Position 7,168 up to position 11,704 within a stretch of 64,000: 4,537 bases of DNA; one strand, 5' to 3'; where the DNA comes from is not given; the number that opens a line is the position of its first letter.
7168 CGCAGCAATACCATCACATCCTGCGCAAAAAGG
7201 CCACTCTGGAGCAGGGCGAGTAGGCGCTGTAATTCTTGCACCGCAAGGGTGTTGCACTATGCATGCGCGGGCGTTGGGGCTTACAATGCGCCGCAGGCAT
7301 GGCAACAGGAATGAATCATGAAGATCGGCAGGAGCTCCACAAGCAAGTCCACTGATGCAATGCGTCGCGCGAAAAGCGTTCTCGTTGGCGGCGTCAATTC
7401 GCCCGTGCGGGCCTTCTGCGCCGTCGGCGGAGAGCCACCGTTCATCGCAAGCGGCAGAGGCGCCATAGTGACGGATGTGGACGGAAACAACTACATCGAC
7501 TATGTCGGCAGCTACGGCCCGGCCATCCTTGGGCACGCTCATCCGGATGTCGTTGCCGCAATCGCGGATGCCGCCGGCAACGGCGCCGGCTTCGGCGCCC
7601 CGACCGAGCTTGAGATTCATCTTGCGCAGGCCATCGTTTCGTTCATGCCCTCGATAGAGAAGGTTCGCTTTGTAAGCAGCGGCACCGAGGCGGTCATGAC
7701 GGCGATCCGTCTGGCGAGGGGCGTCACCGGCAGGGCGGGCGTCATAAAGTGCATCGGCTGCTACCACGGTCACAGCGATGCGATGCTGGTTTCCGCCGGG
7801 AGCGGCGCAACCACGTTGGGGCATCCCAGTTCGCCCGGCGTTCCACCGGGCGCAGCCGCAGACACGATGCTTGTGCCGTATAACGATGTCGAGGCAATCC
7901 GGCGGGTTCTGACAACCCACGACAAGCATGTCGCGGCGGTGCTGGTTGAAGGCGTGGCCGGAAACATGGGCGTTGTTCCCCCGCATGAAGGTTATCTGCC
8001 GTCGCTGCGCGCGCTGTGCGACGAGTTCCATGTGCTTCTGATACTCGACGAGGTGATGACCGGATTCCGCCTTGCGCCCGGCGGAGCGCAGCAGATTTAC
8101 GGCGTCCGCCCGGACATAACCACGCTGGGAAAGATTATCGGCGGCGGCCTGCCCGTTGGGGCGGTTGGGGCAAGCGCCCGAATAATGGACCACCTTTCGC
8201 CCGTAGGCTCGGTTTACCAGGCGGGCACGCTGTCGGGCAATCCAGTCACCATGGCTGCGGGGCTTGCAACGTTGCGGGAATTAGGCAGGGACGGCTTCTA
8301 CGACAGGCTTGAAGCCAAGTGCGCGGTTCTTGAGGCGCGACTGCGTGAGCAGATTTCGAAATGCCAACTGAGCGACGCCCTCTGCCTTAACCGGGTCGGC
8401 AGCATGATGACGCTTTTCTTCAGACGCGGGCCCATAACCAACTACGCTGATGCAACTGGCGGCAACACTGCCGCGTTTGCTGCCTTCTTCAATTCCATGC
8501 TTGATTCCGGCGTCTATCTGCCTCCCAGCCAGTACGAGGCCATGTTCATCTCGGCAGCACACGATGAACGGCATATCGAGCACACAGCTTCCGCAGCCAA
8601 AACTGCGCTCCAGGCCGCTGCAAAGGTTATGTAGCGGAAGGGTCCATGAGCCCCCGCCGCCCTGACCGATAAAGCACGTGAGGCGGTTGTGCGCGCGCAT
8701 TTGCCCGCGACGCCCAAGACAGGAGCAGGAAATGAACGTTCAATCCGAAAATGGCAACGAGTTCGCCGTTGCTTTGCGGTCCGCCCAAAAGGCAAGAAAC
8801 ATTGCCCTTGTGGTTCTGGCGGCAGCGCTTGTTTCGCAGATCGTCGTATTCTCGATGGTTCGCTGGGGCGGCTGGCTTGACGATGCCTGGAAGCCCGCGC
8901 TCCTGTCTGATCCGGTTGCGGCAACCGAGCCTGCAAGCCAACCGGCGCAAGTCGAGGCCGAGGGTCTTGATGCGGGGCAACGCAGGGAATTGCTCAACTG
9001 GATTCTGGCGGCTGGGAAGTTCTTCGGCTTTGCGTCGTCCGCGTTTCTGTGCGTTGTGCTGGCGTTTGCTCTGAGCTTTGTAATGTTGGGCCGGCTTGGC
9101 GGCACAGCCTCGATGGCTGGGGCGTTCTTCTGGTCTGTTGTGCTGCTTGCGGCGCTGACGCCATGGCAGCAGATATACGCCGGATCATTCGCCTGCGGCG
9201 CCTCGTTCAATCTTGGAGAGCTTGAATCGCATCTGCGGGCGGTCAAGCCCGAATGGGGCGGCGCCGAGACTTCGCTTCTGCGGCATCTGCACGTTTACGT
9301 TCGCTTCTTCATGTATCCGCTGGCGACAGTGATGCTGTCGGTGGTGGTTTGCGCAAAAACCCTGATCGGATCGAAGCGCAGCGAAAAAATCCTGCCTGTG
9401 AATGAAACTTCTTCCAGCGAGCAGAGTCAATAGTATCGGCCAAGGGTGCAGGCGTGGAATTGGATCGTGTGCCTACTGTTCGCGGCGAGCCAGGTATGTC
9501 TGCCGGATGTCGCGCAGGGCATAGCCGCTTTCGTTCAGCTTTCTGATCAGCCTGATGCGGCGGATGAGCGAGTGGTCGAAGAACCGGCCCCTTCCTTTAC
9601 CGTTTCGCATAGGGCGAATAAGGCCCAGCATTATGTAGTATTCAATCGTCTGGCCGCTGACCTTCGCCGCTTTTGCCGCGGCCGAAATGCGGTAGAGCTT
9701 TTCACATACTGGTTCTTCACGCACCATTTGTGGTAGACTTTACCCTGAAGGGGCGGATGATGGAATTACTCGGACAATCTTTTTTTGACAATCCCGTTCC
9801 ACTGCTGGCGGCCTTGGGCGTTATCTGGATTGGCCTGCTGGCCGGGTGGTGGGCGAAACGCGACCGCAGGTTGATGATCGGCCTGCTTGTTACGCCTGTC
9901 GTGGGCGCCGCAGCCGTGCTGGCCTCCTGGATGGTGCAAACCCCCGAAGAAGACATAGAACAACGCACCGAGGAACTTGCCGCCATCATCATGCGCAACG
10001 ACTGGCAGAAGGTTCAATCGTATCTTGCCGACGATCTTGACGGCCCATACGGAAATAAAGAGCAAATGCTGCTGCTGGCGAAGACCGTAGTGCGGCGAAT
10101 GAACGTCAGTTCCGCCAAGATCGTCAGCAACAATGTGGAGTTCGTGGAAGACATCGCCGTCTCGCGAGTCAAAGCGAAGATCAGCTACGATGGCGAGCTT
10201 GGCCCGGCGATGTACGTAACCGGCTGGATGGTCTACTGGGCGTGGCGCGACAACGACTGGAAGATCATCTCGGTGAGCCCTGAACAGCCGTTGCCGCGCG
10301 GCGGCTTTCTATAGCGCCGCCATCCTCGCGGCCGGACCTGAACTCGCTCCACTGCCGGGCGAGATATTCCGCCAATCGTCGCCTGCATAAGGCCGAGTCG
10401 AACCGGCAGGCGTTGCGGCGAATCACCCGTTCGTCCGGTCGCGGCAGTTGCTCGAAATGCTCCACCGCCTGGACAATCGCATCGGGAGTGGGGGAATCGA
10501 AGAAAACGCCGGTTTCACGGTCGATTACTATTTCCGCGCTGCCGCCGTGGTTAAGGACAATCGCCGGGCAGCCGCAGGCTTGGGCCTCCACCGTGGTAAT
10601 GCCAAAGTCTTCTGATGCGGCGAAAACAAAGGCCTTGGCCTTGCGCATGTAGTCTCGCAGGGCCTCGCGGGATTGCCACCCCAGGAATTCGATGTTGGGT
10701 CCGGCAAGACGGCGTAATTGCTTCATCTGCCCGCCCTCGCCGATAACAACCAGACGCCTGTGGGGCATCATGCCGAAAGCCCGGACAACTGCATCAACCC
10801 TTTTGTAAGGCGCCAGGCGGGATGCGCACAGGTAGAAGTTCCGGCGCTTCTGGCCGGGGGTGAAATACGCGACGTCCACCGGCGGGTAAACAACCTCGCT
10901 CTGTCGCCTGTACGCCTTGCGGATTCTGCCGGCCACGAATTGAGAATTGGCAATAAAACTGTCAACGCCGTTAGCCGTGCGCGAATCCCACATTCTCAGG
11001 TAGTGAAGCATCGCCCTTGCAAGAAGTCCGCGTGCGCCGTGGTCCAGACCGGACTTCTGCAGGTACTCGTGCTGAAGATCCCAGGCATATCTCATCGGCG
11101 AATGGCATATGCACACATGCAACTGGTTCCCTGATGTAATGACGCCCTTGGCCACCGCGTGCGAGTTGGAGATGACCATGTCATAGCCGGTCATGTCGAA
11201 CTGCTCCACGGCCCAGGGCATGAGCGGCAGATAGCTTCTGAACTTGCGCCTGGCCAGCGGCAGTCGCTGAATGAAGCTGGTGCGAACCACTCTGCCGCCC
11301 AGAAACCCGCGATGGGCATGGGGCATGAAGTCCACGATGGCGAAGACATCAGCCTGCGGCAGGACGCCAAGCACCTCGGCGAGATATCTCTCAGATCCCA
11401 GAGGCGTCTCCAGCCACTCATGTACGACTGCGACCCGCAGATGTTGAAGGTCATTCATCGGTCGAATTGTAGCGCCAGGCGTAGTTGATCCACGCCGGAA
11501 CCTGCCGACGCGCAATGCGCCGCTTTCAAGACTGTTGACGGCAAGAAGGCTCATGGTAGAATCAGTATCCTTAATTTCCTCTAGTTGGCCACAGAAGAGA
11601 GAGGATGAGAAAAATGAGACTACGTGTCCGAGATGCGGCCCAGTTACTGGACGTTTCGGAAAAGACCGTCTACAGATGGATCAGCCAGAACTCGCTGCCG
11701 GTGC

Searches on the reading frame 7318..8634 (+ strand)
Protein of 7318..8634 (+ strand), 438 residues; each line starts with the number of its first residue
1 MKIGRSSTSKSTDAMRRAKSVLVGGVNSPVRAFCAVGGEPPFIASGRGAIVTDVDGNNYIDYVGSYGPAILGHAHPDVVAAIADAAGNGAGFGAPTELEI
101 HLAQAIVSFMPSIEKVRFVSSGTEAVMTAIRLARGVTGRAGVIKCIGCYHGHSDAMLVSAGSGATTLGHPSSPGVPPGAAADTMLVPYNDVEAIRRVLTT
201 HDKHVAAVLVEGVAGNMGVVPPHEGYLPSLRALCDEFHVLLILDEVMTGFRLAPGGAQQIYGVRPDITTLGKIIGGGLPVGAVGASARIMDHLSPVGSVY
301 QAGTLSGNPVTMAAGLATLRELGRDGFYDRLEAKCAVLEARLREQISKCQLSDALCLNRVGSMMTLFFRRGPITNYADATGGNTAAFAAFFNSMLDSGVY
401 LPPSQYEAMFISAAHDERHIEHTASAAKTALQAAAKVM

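Call 23: search_protein_families(library=pfam, proteins=[window:7318-8634:+], max_evalue=0.00001)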
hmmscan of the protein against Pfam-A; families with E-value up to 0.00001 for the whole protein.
window:7318-8634:+ (438 aa): 1 family
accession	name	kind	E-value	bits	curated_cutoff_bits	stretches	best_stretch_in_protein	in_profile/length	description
PF00202.27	Aminotran_3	-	1.3e-72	245.2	30.5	1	42-401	12-371/403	Aminotransferase class-III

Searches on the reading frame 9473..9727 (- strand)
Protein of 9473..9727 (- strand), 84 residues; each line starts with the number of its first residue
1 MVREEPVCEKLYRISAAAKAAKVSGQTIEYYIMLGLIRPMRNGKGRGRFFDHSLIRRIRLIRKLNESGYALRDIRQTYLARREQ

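Call 55: search_protein_families(library=pfam, proteins=[window:9473-9727:-], max_evalue=0.01)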
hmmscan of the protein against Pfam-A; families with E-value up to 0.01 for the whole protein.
window:9473-9727:- (84 aa): 2 families
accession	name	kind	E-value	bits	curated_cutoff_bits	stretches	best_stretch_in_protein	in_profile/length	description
PF13411.12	MerR_1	-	9.6e-16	58.1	21.6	1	12-76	1-64/69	MerR HTH family regulatory protein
PF00376.29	MerR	-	2.7e-05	24.3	28.2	1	13-49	1-38/38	MerR family regulatory protein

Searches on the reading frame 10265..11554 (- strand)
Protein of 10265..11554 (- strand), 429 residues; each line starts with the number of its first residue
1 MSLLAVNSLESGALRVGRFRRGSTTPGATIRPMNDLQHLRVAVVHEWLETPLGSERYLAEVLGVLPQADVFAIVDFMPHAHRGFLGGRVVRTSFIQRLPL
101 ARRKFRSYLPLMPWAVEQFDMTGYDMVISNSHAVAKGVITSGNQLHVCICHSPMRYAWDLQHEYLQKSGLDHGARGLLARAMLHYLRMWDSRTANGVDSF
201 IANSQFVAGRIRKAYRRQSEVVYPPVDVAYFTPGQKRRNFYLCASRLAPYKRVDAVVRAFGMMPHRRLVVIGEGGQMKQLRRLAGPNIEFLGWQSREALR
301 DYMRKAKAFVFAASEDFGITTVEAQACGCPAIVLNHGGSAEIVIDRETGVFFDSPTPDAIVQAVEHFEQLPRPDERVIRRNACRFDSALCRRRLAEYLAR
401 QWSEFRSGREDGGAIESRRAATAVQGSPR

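Call 3: search_protein_families(library=pfam, proteins=[window:10265-11554:-])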
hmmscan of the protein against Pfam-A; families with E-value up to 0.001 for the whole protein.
window:10265-11554:- (429 aa): 5 families
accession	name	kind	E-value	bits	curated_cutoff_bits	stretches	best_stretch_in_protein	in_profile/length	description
PF00534.26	Glycos_transf_1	-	4.5e-30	104.9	26.4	1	236-379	13-167/172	Glycosyl transferases group 1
PF13692.12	Glyco_trans_1_4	-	1.3e-22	81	27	1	242-366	5-138/142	Glycosyl transferases group 1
PF13439.12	Glyco_transf_4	-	1.4e-09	38.7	28.5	1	53-229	3-169/170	Glycosyltransferase Family 4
PF13524.12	Glyco_trans_1_2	-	1.8e-06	28.4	25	1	261-398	10-143/144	Glycosyl transferase-like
PF20706.3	GT4-conflict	-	9.8e-06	25.2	26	1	234-346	193-323/385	Family 4 Glycosyltransferase in conflict systems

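Call 4: search_protein_families(library=ncbifam, proteins=[window:10265-11554:-])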
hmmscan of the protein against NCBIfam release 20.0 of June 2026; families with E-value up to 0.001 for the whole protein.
window:10265-11554:- (429 aa): 19 families
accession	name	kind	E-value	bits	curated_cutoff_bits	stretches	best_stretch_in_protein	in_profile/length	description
TIGR03449.1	mycothiol_MshA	equivalog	1.3e-12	47.3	462.5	1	213-401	184-399/406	D-inositol-3-phosphate glycosyltransferase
NF041876.1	EPS_EpsE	equivalog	3.3e-12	46.4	400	1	285-374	275-365/389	exopolysaccharide biosynthesis GT4 family glycosyltransferase EpsE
TIGR03088.1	stp2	hypoth_equivalog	4.5e-10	39.1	409.05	1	242-369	198-337/374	TIGR03088 family PEP-CTERM/XrtA system glycosyltransferase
TIGR03999.1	thiol_BshA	equivalog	3.2e-09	36.2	273.7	1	245-353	206-321/375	N-acetyl-alpha-D-glucosaminyl L-malate synthase BshA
NF053787.1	GlcN_PG_synth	equivalog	6.3e-08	31.8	480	1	239-367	198-323/361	N-acetylglucosaminyl phosphatidylglycerol synthase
NF041879.1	EPS_EpsH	equivalog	7.7e-08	31.5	800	1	244-379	243-386/431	exopolysaccharide biosynthesis glycosyltransferase EpsH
TIGR04047.1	MSMEG_0565_glyc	hypoth_equivalog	9.8e-08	31.5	259.85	1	288-366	259-337/373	MSMEG_0565 family glycosyltransferase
TIGR02472.1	sucr_P_syn_N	equivalog_domain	1.5e-07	30.6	576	1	309-366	344-402/439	sucrose-phosphate synthase, putative, glycosyltransferase domain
TIGR02470.1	sucr_synth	equivalog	1.6e-07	29.9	810.4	1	307-367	645-706/784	sucrose synthase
TIGR02918.1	TIGR02918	equivalog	2.2e-07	30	574.6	1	193-350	267-439/500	accessory Sec system glycosyltransferase GtfA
TIGR02149.1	glgA_Coryne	subfamily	1.2e-06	27.9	302.4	1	296-356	274-335/391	glycogen synthase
NF050063.1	ProtGlycPglJ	equivalog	1.9e-06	27.4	500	1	237-398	193-363/363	N-acetylgalactosamine-N,N'-diacetylbacillosaminyl-diphospho-undecaprenol 4-alpha-N-acetylgalactosaminyltransferase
TIGR02095.1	glgA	subfamily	2.2e-06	26.6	328.45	1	242-376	298-447/477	glycogen/starch synthase, ADP-glucose type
NF049988.1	MGlcDAGSynMgs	equivalog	2.3e-05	24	400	1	251-354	226-339/398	alpha-monoglucosyldiacylglycerol synthase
NF012028.0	PRK15484.1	subfamily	3.3e-05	23.1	618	1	284-366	255-340/380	lipopolysaccharide N-acetylglucosaminyltransferase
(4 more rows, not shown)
